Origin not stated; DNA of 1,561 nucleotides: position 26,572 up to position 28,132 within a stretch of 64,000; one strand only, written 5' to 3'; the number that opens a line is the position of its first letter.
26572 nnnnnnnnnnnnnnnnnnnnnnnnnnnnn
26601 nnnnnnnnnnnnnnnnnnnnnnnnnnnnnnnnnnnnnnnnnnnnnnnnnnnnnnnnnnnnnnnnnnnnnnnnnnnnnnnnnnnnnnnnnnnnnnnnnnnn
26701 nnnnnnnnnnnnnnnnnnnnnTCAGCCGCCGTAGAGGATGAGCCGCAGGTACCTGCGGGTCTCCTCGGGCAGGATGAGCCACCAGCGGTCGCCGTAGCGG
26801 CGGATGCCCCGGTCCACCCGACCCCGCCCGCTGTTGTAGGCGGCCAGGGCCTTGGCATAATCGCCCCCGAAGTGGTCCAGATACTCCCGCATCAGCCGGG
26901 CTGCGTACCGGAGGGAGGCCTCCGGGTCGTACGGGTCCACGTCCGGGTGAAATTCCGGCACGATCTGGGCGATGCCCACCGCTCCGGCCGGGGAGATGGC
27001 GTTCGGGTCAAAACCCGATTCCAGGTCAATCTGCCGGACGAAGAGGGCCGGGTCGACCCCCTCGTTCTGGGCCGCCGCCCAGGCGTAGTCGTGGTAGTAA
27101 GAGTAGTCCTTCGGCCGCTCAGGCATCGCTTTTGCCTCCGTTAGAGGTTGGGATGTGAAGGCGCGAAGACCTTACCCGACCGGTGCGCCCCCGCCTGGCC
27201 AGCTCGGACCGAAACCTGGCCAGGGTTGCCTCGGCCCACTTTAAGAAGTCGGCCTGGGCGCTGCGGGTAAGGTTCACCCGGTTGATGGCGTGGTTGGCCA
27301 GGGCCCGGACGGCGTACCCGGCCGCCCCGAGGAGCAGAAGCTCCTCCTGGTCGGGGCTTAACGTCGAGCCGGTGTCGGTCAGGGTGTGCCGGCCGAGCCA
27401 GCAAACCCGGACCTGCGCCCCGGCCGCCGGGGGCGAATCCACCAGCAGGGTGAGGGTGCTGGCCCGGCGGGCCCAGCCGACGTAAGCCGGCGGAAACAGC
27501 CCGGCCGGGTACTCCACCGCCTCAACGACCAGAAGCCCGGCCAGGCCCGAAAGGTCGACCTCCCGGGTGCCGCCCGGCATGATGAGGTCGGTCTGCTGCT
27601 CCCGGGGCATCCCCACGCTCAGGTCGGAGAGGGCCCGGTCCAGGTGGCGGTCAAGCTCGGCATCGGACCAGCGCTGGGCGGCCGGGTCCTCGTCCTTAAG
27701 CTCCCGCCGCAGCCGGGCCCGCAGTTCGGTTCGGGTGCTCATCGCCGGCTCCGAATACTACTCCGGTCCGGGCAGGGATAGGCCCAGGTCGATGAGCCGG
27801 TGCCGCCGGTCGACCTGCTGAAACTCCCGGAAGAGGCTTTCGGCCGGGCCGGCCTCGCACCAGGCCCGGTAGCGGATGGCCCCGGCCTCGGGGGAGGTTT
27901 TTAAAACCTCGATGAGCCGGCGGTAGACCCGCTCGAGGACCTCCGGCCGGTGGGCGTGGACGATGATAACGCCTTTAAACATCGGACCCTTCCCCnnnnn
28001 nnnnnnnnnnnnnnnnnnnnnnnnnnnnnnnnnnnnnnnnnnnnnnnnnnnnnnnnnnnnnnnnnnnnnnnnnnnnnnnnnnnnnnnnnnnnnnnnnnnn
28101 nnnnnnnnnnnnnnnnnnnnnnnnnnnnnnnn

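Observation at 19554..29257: Phage head/tail/lysis genes run without a break into an imuB-dnaE2 mutasome cassette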

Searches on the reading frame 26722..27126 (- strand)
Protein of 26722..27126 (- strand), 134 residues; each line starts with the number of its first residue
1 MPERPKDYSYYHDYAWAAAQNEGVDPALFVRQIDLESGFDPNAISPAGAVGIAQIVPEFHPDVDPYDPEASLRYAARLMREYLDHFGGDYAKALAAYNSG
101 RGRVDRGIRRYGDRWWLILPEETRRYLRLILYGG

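Call 4: search_protein_families(library=pfam, max_evalue=0.01, proteins=[window:26722-27126:-])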
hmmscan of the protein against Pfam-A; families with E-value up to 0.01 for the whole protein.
window:26722-27126:- (134 aa): 1 family
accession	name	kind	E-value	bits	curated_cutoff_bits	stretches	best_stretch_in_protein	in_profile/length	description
PF01464.25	SLT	-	1.6e-20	73.2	21.3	1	15-113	3-110/117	Transglycosylase SLT domain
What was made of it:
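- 26722..27126 (-): SLT lytic transglycosylase, 134 aa; a clade-specific insertion between adaptor and p650. PF01464 E 1.6e-20 (call 4).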

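Call 5: search_protein_families(library=phrogs, max_evalue=0.01, proteins=[window:26722-27126:-])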
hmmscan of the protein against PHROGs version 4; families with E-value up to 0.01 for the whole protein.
window:26722-27126:- (134 aa): 21 families
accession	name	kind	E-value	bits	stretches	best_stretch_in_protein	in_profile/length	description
phrog_669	-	lysis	5.9e-27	94.5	1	11-132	918-1051/1946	endolysin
phrog_2013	-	tail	1.9e-26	94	1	10-127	467-582/657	lytic tail protein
phrog_342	-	head and packaging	8.1e-24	84.7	1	11-129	15-138/1235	internal virion protein with endolysin domain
phrog_28504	-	tail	1.1e-15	58.5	1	20-128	242-354/597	lytic tail fiber protein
phrog_13449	-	other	4.8e-13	50.2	1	20-106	16-104/269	transglycosylase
phrog_14342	-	tail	4.3e-12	47.3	1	17-130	147-268/272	lytic tail fiber protein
phrog_19855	-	head and packaging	6e-11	41.6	1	44-124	1095-1181/1257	virion structural protein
phrog_28014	-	unknown function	5.9e-09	36.9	1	18-109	41-139/224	-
phrog_2533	-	unknown function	1.8e-08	33.9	1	35-112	769-851/1130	-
phrog_10475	-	lysis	1.7e-06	28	1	37-128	299-390/700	endolysin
phrog_1044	-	lysis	2.5e-06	27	1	45-113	261-340/900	endolysin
phrog_36437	-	unknown function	5.5e-06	26.8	1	41-114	260-340/374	-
phrog_38211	-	other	6.7e-06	26.7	1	16-95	59-142/219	transglycosylase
phrog_21143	-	tail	7.6e-06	25.6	1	11-107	4-104/576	lytic tail fiber protein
phrog_12507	-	other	1.2e-05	26.3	1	18-103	17-107/260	transglycosylase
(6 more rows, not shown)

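Call 29: search_protein_families(library=ncbifam, max_evalue=0.01, proteins=[window:26722-27126:-])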
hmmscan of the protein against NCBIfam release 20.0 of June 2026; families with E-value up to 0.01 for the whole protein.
window:26722-27126:- (134 aa): 5 families
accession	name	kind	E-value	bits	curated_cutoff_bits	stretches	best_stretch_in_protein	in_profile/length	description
NF047373.1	BB0259_flg_lyt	exception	8.1e-15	54.6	234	1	11-131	548-682/705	flagellar assembly lytic transglycosylase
NF008050.0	PRK10783.1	equivalog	2.2e-12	46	508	1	35-129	127-236/457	murein transglycosylase D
NF008670.0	PRK11671.1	equivalog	1.1e-05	24.7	375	1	14-58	195-239/359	membrane-bound lytic murein transglycosylase MltC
NF012014.0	PRK15470.1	equivalog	0.00051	19.7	233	1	18-55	46-83/203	membrane-bound lytic murein transglycosylase EmtA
NF008631.0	PRK11619.1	equivalog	0.0026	16.2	536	0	34-107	502-588/644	murein transglycosylase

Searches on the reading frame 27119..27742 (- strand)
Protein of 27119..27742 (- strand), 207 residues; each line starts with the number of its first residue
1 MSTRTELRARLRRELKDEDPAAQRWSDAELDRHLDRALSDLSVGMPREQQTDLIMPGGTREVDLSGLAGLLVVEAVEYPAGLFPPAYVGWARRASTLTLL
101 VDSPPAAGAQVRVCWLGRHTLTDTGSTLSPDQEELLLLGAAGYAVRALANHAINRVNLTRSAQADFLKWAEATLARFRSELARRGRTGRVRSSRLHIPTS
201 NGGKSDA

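Call 4: search_protein_families(library=pfam, max_evalue=0.01, proteins=[window:27119-27742:-])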
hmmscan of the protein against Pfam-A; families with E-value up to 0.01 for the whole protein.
window:27119-27742:- (207 aa): 2 families
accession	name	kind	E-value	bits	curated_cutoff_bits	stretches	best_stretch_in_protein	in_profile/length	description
PF24175.2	SU10_adaptor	-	6.4e-06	27.2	27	1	3-186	2-182/194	SU10 adaptor protein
PF13622.12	4HBT_3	-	0.0007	20.2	24.3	1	141-195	17-69/83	Acyl-CoA thioesterase N-terminal domain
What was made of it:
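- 27119..27742 (-): Head-tail adaptor-like protein, 207 aa. PF24175 SU10_adaptor E 6e-6, at the gathering score (call 4).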

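Call 5: search_protein_families(library=phrogs, max_evalue=0.01, proteins=[window:27119-27742:-])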
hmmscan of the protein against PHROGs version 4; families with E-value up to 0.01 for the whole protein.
window:27119-27742:- (207 aa): 1 family
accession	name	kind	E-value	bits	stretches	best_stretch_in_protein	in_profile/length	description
phrog_399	-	head and packaging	0.0021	18.7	1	1-46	1-46/220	structural protein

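Call 29: search_protein_families(library=ncbifam, max_evalue=0.01, proteins=[window:27119-27742:-])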
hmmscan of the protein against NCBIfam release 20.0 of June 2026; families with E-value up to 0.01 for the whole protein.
window:27119-27742:- (207 aa): 0 families

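Call 32: search_solved_structures(query=window:27119-27742:-, max_evalue=10)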
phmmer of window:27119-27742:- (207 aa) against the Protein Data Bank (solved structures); distinct sequences matched with E-value up to 10: 2.
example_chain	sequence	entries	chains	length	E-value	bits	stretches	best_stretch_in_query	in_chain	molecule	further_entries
8x9x_B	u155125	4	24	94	0.17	14.9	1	131-176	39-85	Small capsomere-interacting protein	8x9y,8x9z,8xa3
3e1e_A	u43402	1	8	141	0.59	13.1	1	107-193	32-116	Thioesterase family protein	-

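Call 105: search_dna_similar(query=window:27119-27742:-, collection=phages, mode=protein, max_rows=10, max_evalue=0.001)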
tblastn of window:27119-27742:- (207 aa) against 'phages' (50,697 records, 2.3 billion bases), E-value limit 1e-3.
No match.

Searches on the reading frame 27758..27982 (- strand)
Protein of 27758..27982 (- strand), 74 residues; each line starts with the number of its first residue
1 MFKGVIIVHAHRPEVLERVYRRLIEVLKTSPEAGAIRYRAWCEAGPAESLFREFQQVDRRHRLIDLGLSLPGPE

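Call 4: search_protein_families(library=pfam, max_evalue=0.01, proteins=[window:27758-27982:-])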
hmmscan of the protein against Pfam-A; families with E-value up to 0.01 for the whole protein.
window:27758-27982:- (74 aa): 0 families

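Call 5: search_protein_families(library=phrogs, max_evalue=0.01, proteins=[window:27758-27982:-])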
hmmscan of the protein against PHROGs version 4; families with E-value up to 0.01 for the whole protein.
window:27758-27982:- (74 aa): 0 families

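Call 116: search_solved_structures(query=window:27758-27982:-, max_evalue=10)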
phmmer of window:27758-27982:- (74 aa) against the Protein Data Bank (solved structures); distinct sequences matched with E-value up to 10: 3.
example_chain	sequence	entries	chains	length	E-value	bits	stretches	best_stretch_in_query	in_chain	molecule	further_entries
5cwb_A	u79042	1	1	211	0.069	16.8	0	12-44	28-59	Designed helical repeat protein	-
7mwr_B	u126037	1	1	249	0.59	13.9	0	13-44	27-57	LHD101B4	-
4d7q_A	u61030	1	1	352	0.93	13.2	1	9-63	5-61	RALF, PROLINE/BETAINE TRANSPORTER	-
